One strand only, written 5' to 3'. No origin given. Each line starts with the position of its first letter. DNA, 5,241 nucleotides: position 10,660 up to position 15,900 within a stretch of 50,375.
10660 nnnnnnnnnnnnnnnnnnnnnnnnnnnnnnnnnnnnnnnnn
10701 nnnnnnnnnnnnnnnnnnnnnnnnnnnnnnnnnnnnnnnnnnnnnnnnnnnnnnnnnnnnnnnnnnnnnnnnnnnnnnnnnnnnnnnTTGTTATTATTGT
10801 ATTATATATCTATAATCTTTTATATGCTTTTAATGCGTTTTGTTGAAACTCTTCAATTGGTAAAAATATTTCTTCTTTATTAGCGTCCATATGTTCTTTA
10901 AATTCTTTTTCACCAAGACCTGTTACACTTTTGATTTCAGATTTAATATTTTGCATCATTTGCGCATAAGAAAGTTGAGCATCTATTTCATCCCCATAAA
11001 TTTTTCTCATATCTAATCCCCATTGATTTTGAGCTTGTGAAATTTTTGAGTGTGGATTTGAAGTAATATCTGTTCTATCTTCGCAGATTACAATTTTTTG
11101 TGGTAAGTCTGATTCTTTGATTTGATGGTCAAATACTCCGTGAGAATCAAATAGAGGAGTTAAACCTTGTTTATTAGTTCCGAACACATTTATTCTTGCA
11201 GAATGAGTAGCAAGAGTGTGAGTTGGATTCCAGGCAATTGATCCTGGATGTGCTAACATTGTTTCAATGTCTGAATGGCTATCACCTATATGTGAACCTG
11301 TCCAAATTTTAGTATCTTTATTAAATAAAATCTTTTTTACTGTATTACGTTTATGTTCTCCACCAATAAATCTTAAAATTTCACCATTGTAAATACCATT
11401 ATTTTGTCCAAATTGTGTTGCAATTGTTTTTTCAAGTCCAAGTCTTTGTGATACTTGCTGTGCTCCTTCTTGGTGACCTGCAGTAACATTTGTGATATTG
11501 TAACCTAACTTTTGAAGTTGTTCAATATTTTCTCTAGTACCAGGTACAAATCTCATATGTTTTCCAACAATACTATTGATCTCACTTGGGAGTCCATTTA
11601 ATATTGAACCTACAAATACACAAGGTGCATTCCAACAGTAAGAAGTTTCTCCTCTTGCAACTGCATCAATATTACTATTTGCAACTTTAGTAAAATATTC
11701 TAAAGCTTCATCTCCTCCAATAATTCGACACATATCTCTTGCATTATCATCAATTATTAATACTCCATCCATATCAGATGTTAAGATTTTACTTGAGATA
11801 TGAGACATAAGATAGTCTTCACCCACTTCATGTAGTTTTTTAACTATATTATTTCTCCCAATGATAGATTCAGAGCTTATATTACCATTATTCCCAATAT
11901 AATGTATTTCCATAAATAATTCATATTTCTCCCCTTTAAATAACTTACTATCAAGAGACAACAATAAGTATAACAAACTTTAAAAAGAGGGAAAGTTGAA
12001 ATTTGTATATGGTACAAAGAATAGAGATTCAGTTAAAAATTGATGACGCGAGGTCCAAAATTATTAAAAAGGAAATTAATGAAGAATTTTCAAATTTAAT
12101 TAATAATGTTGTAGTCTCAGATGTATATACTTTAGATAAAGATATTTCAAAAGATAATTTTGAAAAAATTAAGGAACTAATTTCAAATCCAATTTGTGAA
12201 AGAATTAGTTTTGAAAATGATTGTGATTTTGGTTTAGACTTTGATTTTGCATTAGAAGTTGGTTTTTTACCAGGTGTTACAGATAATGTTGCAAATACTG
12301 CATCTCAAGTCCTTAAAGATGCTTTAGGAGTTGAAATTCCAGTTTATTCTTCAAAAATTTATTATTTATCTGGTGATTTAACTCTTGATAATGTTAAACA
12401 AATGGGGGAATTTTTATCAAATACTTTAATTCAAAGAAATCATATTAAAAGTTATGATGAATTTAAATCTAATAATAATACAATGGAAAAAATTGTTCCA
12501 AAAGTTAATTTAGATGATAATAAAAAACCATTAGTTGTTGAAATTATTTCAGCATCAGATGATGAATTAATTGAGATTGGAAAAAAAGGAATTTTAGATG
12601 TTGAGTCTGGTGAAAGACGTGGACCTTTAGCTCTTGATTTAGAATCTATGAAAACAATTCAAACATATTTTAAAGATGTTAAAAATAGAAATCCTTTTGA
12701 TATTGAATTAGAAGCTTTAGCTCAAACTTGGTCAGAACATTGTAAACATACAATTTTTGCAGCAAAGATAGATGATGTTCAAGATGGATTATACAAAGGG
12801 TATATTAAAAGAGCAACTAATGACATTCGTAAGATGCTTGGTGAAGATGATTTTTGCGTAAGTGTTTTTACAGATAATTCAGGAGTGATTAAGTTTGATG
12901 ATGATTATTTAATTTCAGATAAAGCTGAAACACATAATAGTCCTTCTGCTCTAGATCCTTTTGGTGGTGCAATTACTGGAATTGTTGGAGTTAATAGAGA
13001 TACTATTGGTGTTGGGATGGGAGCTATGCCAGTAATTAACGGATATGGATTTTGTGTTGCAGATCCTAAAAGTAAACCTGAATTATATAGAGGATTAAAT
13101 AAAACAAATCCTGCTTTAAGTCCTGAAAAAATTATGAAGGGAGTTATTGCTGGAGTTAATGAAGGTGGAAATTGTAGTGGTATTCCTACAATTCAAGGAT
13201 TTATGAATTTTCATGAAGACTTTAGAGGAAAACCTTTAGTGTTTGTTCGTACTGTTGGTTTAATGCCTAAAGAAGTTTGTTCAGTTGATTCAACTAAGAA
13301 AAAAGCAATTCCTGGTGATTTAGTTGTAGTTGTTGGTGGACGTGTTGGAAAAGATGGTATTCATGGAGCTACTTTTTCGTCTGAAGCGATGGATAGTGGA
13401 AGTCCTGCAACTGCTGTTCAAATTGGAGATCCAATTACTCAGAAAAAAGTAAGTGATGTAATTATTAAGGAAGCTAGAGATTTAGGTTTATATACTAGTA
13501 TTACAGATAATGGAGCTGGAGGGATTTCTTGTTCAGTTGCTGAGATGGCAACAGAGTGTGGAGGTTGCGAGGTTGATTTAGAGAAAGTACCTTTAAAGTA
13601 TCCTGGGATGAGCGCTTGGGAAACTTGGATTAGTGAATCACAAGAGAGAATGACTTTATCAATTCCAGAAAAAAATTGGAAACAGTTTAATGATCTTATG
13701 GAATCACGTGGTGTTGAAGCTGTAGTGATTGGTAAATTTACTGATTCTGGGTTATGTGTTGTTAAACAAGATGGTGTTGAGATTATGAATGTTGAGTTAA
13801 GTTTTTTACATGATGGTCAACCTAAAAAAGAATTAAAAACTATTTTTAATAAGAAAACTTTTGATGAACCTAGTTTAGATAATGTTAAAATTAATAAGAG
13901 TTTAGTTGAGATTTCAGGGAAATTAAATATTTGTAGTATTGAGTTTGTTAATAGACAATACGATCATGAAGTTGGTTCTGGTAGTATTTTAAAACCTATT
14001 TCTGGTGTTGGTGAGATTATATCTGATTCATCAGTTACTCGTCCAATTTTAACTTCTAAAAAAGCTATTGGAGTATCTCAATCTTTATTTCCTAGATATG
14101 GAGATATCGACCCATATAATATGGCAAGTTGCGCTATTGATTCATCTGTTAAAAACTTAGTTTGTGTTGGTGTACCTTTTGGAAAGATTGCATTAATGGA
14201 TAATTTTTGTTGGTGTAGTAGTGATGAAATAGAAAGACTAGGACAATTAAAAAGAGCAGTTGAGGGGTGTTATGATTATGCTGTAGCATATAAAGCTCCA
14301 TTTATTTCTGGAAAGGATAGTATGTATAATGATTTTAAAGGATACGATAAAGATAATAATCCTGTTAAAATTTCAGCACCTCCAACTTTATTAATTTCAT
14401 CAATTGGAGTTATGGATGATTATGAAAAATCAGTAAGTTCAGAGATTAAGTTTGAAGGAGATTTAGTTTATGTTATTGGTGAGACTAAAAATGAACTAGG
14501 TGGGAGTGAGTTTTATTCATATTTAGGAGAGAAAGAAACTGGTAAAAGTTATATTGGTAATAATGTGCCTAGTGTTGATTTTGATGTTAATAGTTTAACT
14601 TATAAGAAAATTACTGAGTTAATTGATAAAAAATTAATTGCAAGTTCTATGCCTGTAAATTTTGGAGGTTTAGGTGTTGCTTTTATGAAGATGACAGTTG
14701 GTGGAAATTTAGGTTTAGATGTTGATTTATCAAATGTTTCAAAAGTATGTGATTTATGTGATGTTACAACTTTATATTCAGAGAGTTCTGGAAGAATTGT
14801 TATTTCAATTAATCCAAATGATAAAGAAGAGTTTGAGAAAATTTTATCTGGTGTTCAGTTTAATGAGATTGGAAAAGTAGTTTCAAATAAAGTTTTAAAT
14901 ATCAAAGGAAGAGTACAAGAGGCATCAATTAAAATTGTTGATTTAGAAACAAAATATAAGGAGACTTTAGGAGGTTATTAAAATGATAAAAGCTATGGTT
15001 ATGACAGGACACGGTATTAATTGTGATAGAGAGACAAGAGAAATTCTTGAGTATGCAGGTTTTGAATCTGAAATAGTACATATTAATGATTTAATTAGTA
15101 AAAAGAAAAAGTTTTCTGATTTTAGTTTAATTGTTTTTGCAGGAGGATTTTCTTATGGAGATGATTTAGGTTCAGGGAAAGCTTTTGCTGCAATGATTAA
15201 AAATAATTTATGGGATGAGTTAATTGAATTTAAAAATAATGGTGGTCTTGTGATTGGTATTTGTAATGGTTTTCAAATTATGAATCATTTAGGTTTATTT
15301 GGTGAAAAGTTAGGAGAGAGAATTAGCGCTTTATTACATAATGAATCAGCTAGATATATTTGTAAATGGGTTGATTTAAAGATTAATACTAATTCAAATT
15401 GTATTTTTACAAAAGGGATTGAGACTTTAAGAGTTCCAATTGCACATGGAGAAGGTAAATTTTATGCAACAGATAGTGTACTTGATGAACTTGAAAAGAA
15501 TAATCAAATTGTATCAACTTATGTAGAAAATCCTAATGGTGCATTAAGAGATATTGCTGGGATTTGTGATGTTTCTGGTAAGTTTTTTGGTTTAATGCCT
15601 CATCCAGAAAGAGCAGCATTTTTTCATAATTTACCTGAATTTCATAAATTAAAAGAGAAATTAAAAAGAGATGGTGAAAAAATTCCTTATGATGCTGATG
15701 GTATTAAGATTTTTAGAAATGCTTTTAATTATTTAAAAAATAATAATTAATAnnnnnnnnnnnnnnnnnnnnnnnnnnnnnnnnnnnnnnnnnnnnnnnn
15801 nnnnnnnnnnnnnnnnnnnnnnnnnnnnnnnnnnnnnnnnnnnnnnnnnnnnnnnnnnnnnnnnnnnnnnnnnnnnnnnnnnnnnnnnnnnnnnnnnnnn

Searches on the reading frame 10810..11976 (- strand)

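Call 59: search_protein_families(library=ncbifam, proteins=[window:10810-11976:-], max_evalue=0.00001)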
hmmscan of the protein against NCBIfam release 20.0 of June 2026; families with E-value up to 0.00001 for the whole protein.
window:10810-11976:- (388 aa): 3 families
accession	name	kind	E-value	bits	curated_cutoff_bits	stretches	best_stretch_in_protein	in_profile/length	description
TIGR00338.1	serB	equivalog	1.9e-13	50.5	144.15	1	59-257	11-201/219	phosphoserine phosphatase SerB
TIGR01490.1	HAD-SF-IB-hyp1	subfamily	6e-11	42.9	98.3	1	141-242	86-188/202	HAD-IB family hydrolase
TIGR01488.1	HAD-SF-IB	subfamily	8.3e-06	25.9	45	0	101-240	43-174/177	HAD-IB family phosphatase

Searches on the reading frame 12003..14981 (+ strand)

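Call 59: search_protein_families(library=ncbifam, proteins=[window:12003-14981:+], max_evalue=0.00001)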
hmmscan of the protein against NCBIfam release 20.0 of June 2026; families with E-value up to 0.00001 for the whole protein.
window:12003-14981:+ (992 aa): 6 families
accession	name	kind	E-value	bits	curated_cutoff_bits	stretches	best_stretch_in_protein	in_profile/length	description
TIGR01736.1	FGAM_synth_II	equivalog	3e-145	485.3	525.75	1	220-989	10-714/718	phosphoribosylformylglycinamidine synthase subunit PurL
NF002290.1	PRK01213.1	equivalog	5.6e-141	471.1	648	1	224-989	10-719/723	phosphoribosylformylglycinamidine synthase subunit PurL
TIGR01857.1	FGAM-synthase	equivalog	2.2e-87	293.8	1057.05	2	295-989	305-942/1239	phosphoribosylformylglycinamidine synthase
NF003672.0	PRK05297.1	equivalog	1.1e-79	268.3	783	1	114-984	83-981/1290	phosphoribosylformylglycinamidine synthase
TIGR01735.1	FGAM_synt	equivalog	7e-65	219.2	1123.05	1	170-971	138-979/1307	phosphoribosylformylglycinamidine synthase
NF010690.0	PRK14090.1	equivalog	8.2e-57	192.8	1047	2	373-807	108-503/601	phosphoribosylformylglycinamidine synthase subunit PurL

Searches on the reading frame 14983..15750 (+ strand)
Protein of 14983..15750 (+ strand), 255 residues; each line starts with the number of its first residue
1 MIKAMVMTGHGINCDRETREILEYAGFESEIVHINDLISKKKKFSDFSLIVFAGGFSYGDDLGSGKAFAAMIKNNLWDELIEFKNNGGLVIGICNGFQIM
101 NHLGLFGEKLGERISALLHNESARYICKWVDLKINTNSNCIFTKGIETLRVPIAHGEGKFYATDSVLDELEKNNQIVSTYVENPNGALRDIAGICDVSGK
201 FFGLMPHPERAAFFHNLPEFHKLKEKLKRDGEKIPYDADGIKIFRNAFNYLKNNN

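Call 68: search_protein_families(library=pfam, proteins=[window:14983-15750:+], max_evalue=0.001)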
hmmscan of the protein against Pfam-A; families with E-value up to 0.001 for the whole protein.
window:14983-15750:+ (255 aa): 2 families
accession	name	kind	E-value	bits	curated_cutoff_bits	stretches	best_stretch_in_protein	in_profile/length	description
PF13507.12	GATase_5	-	3e-69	233.5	27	1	3-250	3-259/260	CobB/CobQ-like glutamine amidotransferase domain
PF07685.20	GATase_3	-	0.00049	20.2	27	1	38-100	30-88/196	CobB/CobQ-like glutamine amidotransferase domain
